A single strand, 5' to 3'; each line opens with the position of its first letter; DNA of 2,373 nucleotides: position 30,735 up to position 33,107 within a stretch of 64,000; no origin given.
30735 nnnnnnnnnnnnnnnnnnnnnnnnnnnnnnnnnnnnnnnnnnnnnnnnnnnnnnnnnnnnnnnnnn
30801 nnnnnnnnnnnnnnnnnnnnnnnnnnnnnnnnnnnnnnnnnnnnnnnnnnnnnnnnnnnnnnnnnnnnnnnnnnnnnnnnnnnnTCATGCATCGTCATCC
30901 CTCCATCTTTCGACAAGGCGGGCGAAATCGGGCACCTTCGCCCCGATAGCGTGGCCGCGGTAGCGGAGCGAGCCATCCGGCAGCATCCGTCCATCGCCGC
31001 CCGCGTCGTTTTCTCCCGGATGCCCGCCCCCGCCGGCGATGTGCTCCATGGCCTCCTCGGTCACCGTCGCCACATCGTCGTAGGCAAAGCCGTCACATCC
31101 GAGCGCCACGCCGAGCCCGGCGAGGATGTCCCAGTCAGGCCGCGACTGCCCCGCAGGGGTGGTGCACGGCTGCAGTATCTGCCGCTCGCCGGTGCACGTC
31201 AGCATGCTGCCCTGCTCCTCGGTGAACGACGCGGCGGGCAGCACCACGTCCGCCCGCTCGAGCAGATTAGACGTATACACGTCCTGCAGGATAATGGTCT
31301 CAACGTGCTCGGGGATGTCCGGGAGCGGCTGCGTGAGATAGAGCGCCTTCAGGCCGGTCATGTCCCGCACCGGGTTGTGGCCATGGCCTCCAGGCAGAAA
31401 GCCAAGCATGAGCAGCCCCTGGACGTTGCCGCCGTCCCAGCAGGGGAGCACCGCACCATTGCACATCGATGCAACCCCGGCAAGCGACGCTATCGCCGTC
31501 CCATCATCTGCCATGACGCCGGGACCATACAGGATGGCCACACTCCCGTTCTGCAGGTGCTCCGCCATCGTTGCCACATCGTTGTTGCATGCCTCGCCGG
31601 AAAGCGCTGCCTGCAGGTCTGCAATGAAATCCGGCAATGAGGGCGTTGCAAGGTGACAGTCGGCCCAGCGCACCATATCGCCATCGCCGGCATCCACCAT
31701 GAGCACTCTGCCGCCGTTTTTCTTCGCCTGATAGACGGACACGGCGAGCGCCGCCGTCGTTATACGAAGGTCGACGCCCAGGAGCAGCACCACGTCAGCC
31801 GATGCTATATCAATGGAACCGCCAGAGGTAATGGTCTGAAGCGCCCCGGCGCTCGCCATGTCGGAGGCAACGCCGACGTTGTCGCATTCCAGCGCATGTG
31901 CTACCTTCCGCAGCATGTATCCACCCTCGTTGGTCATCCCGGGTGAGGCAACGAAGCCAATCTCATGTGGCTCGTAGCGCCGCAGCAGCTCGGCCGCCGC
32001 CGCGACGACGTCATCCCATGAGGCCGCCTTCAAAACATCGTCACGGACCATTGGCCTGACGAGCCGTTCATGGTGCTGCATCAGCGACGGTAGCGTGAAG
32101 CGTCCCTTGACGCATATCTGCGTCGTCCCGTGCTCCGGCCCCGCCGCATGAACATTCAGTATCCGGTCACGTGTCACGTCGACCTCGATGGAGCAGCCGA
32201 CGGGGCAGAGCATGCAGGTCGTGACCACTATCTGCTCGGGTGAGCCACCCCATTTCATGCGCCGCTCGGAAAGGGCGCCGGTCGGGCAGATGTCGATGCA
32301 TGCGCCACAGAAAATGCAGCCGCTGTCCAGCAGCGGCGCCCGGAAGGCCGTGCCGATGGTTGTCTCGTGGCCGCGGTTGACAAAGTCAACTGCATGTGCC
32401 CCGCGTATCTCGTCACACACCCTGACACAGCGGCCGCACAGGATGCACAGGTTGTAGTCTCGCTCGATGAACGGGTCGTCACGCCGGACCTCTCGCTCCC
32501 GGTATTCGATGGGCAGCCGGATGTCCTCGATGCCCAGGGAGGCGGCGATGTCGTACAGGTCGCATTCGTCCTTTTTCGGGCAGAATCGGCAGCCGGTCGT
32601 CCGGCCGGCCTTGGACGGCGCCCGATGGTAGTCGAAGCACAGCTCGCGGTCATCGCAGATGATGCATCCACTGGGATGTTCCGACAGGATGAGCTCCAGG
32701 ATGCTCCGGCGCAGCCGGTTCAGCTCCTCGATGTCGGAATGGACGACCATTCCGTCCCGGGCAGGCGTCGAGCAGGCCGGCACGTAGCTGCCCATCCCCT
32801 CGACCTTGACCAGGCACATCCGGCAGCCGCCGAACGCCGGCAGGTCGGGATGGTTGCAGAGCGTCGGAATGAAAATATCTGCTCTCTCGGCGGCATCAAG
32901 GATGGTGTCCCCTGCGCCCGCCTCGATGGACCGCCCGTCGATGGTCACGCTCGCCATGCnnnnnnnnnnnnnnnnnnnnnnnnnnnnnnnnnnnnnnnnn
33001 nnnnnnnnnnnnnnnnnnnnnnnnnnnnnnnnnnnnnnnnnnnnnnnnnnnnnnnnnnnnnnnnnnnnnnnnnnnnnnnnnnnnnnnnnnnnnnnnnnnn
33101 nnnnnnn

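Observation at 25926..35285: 9.4-kb minus-strand redox operon: NuoE/NuoF(HydB-type)/NuoG-like trio plus two tandem NfnAB (SudAB)-like pairs; candidate Bfu-type electron-bifurcating enzyme of unusual composition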

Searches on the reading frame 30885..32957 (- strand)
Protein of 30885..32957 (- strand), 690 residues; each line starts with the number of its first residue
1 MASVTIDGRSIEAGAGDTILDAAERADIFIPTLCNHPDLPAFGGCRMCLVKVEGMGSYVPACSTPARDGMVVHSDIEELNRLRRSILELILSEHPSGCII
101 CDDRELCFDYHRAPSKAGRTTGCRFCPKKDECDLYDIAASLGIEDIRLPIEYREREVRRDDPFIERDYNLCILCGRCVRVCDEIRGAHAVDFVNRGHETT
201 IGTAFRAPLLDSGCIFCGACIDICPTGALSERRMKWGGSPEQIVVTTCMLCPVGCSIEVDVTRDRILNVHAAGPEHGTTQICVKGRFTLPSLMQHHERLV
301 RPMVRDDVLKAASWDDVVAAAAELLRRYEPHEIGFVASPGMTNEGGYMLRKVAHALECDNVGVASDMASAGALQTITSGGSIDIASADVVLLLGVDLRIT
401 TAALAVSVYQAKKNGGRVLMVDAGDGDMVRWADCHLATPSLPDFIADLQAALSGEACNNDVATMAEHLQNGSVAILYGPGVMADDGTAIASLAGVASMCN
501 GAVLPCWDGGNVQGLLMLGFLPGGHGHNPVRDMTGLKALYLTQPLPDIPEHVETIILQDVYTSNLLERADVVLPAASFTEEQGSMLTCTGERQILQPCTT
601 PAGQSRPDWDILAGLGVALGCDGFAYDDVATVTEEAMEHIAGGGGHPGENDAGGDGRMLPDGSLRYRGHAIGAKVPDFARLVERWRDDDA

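Call 4: search_protein_families(library=pfam, proteins=[window:30885-32957:-])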
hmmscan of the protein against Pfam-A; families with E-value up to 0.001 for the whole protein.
window:30885-32957:- (690 aa): 12 families
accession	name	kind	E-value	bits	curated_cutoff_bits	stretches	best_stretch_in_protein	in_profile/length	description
PF00384.28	Molybdopterin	-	7e-28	98.1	24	1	298-615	1-350/353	Molybdopterin oxidoreductase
PF13510.11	Fer2_4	-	3.8e-20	72.2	22.8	1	3-75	5-80/82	2Fe-2S iron-sulfur cluster binding domain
PF22117.2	Fer4_Nqo3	-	5.2e-13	49.4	27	1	162-229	2-66/67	NADH-quinone oxidoreductase subunit 3, ferredoxin-like domain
PF10588.14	NADH-G_4Fe-4S_3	-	1.1e-09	38.1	27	1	83-104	1-22/40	NADH-ubiquinone oxidoreductase-G iron-sulfur binding region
PF12838.12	Fer4_7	-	1e-08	35.9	27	1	171-228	2-52/52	4Fe-4S dicluster domain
PF00111.32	Fer2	-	1.7e-08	34.7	21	1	5-53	2-48/77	2Fe-2S iron-sulfur cluster binding domain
PF00037.32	Fer4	-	1.5e-07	31.3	21.1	1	214-229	8-23/24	4Fe-4S binding domain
PF04879.21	Molybdop_Fe4S4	-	2.1e-07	31.3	22.7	1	242-288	2-49/55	Molybdopterin oxidoreductase Fe4S4 domain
PF13187.11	Fer4_9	-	5.8e-06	26.7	27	1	171-228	2-51/52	4Fe-4S dicluster domain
PF13237.11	Fer4_10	-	3.3e-05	24.2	25.5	1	164-225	2-53/53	4Fe-4S dicluster domain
PF12837.12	Fer4_6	-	3.9e-05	23.8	25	1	163-182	1-20/24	4Fe-4S binding domain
PF14697.11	Fer4_21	-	0.00016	22.2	35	1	169-227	6-55/59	4Fe-4S dicluster domain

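Call 5: search_protein_families(library=ncbifam, proteins=[window:30885-32957:-])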
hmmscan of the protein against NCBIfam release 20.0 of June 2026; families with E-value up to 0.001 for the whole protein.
window:30885-32957:- (690 aa): 32 families (the best 25 are shown)
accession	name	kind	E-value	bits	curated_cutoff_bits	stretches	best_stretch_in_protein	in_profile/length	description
TIGR01973.1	NuoG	equivalog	8.6e-83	279.1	470.05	2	123-613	95-604/606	NADH-quinone oxidoreductase subunit NuoG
NF040763.1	FeFe_hydrog_A6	exception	6.6e-60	203.1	765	2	121-233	95-209/571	NADH-dependent [FeFe] hydrogenase, group A6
NF005745.0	PRK07569.1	equivalog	2.2e-56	190.9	333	2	119-234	96-212/238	bidirectional hydrogenase complex protein HoxU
NF005895.0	PRK07860.1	equivalog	1.1e-54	185.7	802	2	123-372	116-367/811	NADH-quinone oxidoreductase subunit G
TIGR01591.1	Fdh-alpha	equivalog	6e-42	143.6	666.25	2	246-438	1-207/672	formate dehydrogenase subunit alpha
NF006305.0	PRK08493.1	equivalog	1.4e-38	132.6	591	2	3-103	3-101/819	NADH-quinone oxidoreductase subunit G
NF040762.1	Hydr_FeFe_Clost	exception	4.8e-34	117.9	900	2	3-107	2-106/572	ferredoxin hydrogenase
NF009454.0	PRK12814.1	equivalog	3.2e-28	98.5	916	1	3-99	5-101/657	putative NADPH-dependent glutamate synthase small subunit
NF047855.1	AssmNtatRedNasC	equivalog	9.1e-21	73.8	1100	2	240-438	17-232/708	assimilatory nitrate reductase catalytic subunit NasC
TIGR02512.1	FeFe_hydrog_A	subfamily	3.8e-14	52.3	405.95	1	164-233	2-71/375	[FeFe] hydrogenase, group A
NF041323.1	Nitr_red_NasA_Halo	equivalog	1.8e-13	50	1000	2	555-639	406-492/673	assimilatory nitrate reductase NasA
NF012032.0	PRK15488.1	equivalog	9.5e-13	47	694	2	216-342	15-151/759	thiosulfate reductase PhsA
TIGR01701.1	Fdhalpha-like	subfamily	1.5e-09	36.6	582.15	1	295-423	96-235/744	FdhF/YdeP family oxidoreductase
NF010590.0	PRK13984.1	equivalog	7.7e-09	34.2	946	1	146-231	28-110/611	putative oxidoreductase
NF006221.0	PRK08348.1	subfamily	3.8e-08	33.1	124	1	164-230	39-93/136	NADH-plastoquinone oxidoreductase subunit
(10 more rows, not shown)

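Call 11: find_related_loci(query=window:30885-32957:-, collection=genome_contigs, flank=10000)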
Query window:30885-32957:- (690 aa) in genome_contigs; peptide patterns used: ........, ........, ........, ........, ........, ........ (x = any residue, [..] = any of these).
33 stretches matched a pattern; 9 encode a relative of the query (tblastn E <= 1e-3); 9 distinct loci.
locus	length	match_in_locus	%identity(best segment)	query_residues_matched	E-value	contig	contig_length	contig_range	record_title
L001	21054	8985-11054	28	4-648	1e-55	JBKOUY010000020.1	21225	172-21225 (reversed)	MAG: Actinomycetota bacterium isolate GM_HAYS_MAG_00007 GM_HAYS_000001046088, whole genome shotgun sequence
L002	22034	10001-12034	28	3-642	3e-54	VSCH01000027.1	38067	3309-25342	MAG: Acidimicrobiia bacterium isolate ZCMRG11 NODE_139_length_38067_cov_23.124934, whole genome shotgun sequence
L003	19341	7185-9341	28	3-677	9e-54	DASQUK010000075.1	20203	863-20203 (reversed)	MAG TPA_asm: Acidimicrobiales bacterium isolate SMAG_U10959 k141_640081, whole genome shotgun sequence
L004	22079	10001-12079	26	3-660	3e-51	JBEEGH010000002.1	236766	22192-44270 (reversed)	MAG: Acidimicrobiaceae bacterium isolate BP_82 scaffold_1540239, whole genome shotgun sequence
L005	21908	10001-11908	27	5-611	8e-48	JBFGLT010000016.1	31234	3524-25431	MAG: Acidimicrobiales bacterium isolate Mix_sand03.2021.01.D.97 k141_1036482_length_31234_cov_17.0070, whole genome shot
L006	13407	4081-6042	27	4-625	6e-47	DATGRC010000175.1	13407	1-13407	MAG TPA_asm: Acidimicrobiales bacterium isolate SMAG_U10441 k141_1562631, whole genome shotgun sequence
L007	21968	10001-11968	26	4-622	9e-47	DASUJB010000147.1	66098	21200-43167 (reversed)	MAG TPA_asm: Acidimicrobiales bacterium isolate SMAG_U1475 k141_871704, whole genome shotgun sequence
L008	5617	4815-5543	33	3-268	1e-33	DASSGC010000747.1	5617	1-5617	MAG TPA_asm: Acidimicrobiales bacterium isolate SMAG_U1022 k141_268437, whole genome shotgun sequence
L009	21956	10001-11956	30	4-622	3e-62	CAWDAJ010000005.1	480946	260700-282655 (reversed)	MAG: uncultured Acidimicrobiaceae bacterium isolate MFD01721.bin.1.254 genome assembly, contig: contig_12765, whole geno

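Call 13: find_encoding_contigs(protein=window:30885-32957:-, flank=10000, max_places=6)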
Protein window:30885-32957:- (690 aa): no gene with exactly this product is on record in the collection.

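Call 21: find_encoding_contigs(protein=P0003, flank=10000, max_places=2)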
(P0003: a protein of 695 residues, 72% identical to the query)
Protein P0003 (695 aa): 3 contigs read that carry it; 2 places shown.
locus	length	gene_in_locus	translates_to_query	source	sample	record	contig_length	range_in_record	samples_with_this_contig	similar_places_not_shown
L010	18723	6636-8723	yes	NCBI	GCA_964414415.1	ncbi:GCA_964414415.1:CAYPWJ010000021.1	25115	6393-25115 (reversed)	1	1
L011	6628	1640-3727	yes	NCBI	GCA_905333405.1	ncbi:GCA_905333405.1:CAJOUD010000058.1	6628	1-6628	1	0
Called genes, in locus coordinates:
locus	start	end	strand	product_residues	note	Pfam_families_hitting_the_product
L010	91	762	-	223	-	PF00877:NLPC_P60 (faint), PF05708:Peptidase_C92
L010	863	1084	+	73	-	-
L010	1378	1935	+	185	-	PF12917:YfbR-like, PF13023:HD_3, PF01966:HD (weak)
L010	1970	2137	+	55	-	-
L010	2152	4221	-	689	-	PF07705:CARDB (faint), PF10633:NPCBM_assoc (weak), PF11614:FixG_C (faint), PF23619:Ig_VWA7 (weak)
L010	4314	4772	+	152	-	PF01257:2Fe-2S_thioredx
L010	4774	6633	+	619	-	PF01512:Complex1_51K, PF10531:SLBB (weak), PF10589:NADH_4Fe-4S, PF00037:Fer4 (weak), PF13237:Fer4_10, PF14697:Fer4_21, PF12838:Fer4_7, PF00037:Fer4, +5 more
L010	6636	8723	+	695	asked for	PF00111:Fer2, PF13510:Fer2_4, PF12838:Fer4_7, PF13187:Fer4_9 (weak), PF13237:Fer4_10 (weak), PF22117:Fer4_Nqo3, PF04879:Molybdop_Fe4S4, PF00384:Molybdopterin, +2 more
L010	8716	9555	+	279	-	PF10418:DHODB_Fe-S_bind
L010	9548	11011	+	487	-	PF14691:Fer4_20, PF01262:AlaDh_PNT_C (faint), PF00070:Pyr_redox (faint), PF07992:Pyr_redox_2, PF12831:FAD_oxidored (weak), PF13450:NAD_binding_8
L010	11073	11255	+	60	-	PF23477:zf_Tbcl_2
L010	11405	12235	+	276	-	PF10418:DHODB_Fe-S_bind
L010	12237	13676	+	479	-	PF14691:Fer4_20, PF13738:Pyr_redox_3 (faint), PF01266:DAO (faint), PF07992:Pyr_redox_2, PF13450:NAD_binding_8 (weak), PF00070:Pyr_redox (weak)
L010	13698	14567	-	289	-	PF01937:ARMT1-like_dom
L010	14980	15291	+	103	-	PF00085:Thioredoxin, PF13098:Thioredoxin_2 (weak), PF13905:Thioredoxin_8 (faint)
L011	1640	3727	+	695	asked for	PF00111:Fer2, PF13510:Fer2_4, PF12838:Fer4_7, PF13187:Fer4_9 (weak), PF13237:Fer4_10 (weak), PF22117:Fer4_Nqo3, PF04879:Molybdop_Fe4S4, PF00384:Molybdopterin, +2 more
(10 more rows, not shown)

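Call 22: find_encoding_contigs(protein=P0007, flank=10000, max_places=2)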
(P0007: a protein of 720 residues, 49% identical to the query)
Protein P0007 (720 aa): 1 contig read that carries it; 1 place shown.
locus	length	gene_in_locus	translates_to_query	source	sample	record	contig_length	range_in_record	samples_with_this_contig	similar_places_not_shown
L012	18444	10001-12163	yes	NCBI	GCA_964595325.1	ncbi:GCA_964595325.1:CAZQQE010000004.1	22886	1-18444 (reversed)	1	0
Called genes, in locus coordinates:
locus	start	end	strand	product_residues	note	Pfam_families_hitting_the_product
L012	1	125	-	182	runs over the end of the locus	PF01862:PvlArgDC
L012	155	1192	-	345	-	PF13237:Fer4_10 (weak), PF12838:Fer4_7 (weak), PF13183:Fer4_8, PF13534:Fer4_17, PF02754:CCG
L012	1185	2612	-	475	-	PF01565:FAD_binding_4, PF02913:FAD-oxidase_C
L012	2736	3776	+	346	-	PF00348:polyprenyl_synt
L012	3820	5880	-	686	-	-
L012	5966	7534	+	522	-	PF01921:tRNA-synt_1f, PF19269:Anticodon_2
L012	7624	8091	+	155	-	PF01257:2Fe-2S_thioredx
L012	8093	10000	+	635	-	PF01257:2Fe-2S_thioredx (weak), PF01512:Complex1_51K, PF10589:NADH_4Fe-4S, PF00037:Fer4 (weak), PF12837:Fer4_6 (weak), PF12838:Fer4_7, PF13187:Fer4_9, PF14697:Fer4_21, +5 more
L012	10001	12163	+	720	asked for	PF00111:Fer2, PF13510:Fer2_4, PF10588:NADH-G_4Fe-4S_3 (weak), PF12838:Fer4_7, PF13187:Fer4_9 (weak), PF14697:Fer4_21 (weak), PF22117:Fer4_Nqo3, PF00384:Molybdopterin, +2 more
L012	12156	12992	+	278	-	PF10418:DHODB_Fe-S_bind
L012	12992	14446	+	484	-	PF14691:Fer4_20, PF07992:Pyr_redox_2 (weak), PF01262:AlaDh_PNT_C (faint), PF13738:Pyr_redox_3 (faint), PF00070:Pyr_redox (faint), PF07992:Pyr_redox_2, PF13450:NAD_binding_8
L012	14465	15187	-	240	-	PF17746:SfsA_N, PF03749:SfsA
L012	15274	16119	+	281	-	PF10418:DHODB_Fe-S_bind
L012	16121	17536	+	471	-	PF14691:Fer4_20, PF13738:Pyr_redox_3 (faint), PF00070:Pyr_redox (faint), PF07992:Pyr_redox_2, PF13450:NAD_binding_8 (faint)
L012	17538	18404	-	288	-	PF01937:ARMT1-like_dom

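Call 23: find_encoding_contigs(protein=P0015, flank=7000, max_places=1)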
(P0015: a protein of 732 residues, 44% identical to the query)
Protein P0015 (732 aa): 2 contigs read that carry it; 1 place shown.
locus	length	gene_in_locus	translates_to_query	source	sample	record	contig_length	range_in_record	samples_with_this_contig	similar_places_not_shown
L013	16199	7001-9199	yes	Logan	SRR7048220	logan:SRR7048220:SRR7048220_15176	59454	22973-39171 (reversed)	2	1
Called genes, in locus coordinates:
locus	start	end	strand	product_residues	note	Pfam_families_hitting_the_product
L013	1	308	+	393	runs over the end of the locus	PF02730:AFOR_N, PF01314:AFOR_C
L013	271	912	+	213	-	PF01314:AFOR_C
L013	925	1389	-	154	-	PF14257:DUF4349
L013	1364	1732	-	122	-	PF14257:DUF4349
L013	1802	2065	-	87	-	-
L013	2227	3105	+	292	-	PF00175:NAD_binding_1 (weak), PF10418:DHODB_Fe-S_bind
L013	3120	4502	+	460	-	PF14691:Fer4_20, PF01262:AlaDh_PNT_C (faint), PF01266:DAO (faint), PF03486:HI0933_like (faint), PF07992:Pyr_redox_2, PF13241:NAD_binding_7 (faint), PF13450:NAD_binding_8, PF00070:Pyr_redox (weak), +1 more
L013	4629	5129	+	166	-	PF01257:2Fe-2S_thioredx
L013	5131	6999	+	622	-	PF01257:2Fe-2S_thioredx (weak), PF01512:Complex1_51K, PF10589:NADH_4Fe-4S, PF00037:Fer4 (weak), PF12837:Fer4_6 (weak), PF12838:Fer4_7, PF13237:Fer4_10, PF14697:Fer4_21, +5 more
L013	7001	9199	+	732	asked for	PF00111:Fer2, PF13510:Fer2_4, PF12838:Fer4_7, PF13187:Fer4_9 (weak), PF22117:Fer4_Nqo3, PF00037:Fer4, PF04879:Molybdop_Fe4S4, PF00384:Molybdopterin, +1 more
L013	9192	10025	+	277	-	PF10418:DHODB_Fe-S_bind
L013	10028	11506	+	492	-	PF14691:Fer4_20, PF13738:Pyr_redox_3 (faint), PF00070:Pyr_redox (faint), PF07992:Pyr_redox_2, PF13450:NAD_binding_8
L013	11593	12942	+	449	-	PF00890:FAD_binding_2 (faint), PF01134:GIDA (faint), PF01266:DAO (faint), PF07992:Pyr_redox_2, PF13434:Lys_Orn_oxgnase, PF13738:Pyr_redox_3, PF00070:Pyr_redox, PF02852:Pyr_redox_dim, +3 more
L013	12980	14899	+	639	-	PF12838:Fer4_7 (faint), PF17179:Fer4_22, PF00970:FAD_binding_6 (weak), PF00175:NAD_binding_1, PF10418:DHODB_Fe-S_bind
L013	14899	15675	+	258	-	PF01058:Oxidored_q6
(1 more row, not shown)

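Call 24: find_encoding_contigs(protein=P0053, flank=7000, max_places=1)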
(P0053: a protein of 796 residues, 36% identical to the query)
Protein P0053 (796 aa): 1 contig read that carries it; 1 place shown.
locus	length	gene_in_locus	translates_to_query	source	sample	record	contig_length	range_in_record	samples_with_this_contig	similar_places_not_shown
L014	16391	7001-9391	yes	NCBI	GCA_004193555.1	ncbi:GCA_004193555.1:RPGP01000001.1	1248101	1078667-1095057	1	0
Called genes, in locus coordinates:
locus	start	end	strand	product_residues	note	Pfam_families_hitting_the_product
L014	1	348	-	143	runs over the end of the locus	PF07085:DRTGG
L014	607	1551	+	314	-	PF01048:PNP_UDP_1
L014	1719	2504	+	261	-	PF01026:TatD_DNase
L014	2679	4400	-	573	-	PF01979:Amidohydro_1, PF07969:Amidohydro_3 (faint), PF13382:Adenine_deam_C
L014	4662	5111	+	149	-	PF01257:2Fe-2S_thioredx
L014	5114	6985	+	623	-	PF01512:Complex1_51K, PF10589:NADH_4Fe-4S, PF00037:Fer4 (weak), PF13237:Fer4_10 (weak), PF14697:Fer4_21 (weak), PF12838:Fer4_7 (weak), PF13187:Fer4_9, PF00037:Fer4 (weak), +2 more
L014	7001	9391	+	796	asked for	PF13510:Fer2_4, PF10588:NADH-G_4Fe-4S_3, PF00037:Fer4 (faint), PF12838:Fer4_7, PF13237:Fer4_10 (weak), PF22117:Fer4_Nqo3, PF04879:Molybdop_Fe4S4, PF00384:Molybdopterin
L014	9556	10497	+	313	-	PF10418:DHODB_Fe-S_bind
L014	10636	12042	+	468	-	PF14691:Fer4_20, PF07992:Pyr_redox_2 (weak), PF01262:AlaDh_PNT_C (faint), PF13738:Pyr_redox_3 (faint), PF00070:Pyr_redox (faint), PF13450:NAD_binding_8 (weak), PF07992:Pyr_redox_2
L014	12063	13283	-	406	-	PF13173:AAA_14, PF13635:DUF4143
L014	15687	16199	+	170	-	-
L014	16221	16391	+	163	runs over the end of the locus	-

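Call 25: find_encoding_contigs(protein=P0071, flank=7000, max_places=1)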
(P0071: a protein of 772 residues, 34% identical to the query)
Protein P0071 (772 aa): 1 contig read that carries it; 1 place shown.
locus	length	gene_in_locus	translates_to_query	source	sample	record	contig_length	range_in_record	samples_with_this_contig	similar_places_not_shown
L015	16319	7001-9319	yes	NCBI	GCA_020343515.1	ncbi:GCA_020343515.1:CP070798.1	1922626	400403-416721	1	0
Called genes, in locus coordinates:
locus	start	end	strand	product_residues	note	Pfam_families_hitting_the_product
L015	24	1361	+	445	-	PF02812:ELFV_dehydrog_N, PF00208:ELFV_dehydrog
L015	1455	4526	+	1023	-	PF00072:Response_reg (faint), PF19027:DUF5752 (faint), PF01326:PPDK_N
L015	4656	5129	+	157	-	PF01257:2Fe-2S_thioredx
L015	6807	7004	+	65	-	PF00037:Fer4, PF12837:Fer4_6 (weak), PF13237:Fer4_10, PF14697:Fer4_21, PF12797:Fer4_2 (weak), PF12838:Fer4_7, PF13187:Fer4_9, PF12797:Fer4_2 (weak), +8 more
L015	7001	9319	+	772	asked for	PF13510:Fer2_4, PF10588:NADH-G_4Fe-4S_3 (faint), PF12838:Fer4_7, PF13187:Fer4_9 (weak), PF22117:Fer4_Nqo3, PF00037:Fer4 (weak), PF04879:Molybdop_Fe4S4, PF00384:Molybdopterin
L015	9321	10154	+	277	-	PF10418:DHODB_Fe-S_bind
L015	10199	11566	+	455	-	PF14691:Fer4_20, PF07992:Pyr_redox_2 (weak), PF13738:Pyr_redox_3 (faint), PF00070:Pyr_redox (weak), PF07992:Pyr_redox_2, PF13450:NAD_binding_8 (weak)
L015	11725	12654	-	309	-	PF01040:UbiA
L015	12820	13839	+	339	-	PF01040:UbiA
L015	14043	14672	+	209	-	-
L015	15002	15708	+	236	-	-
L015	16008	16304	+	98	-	-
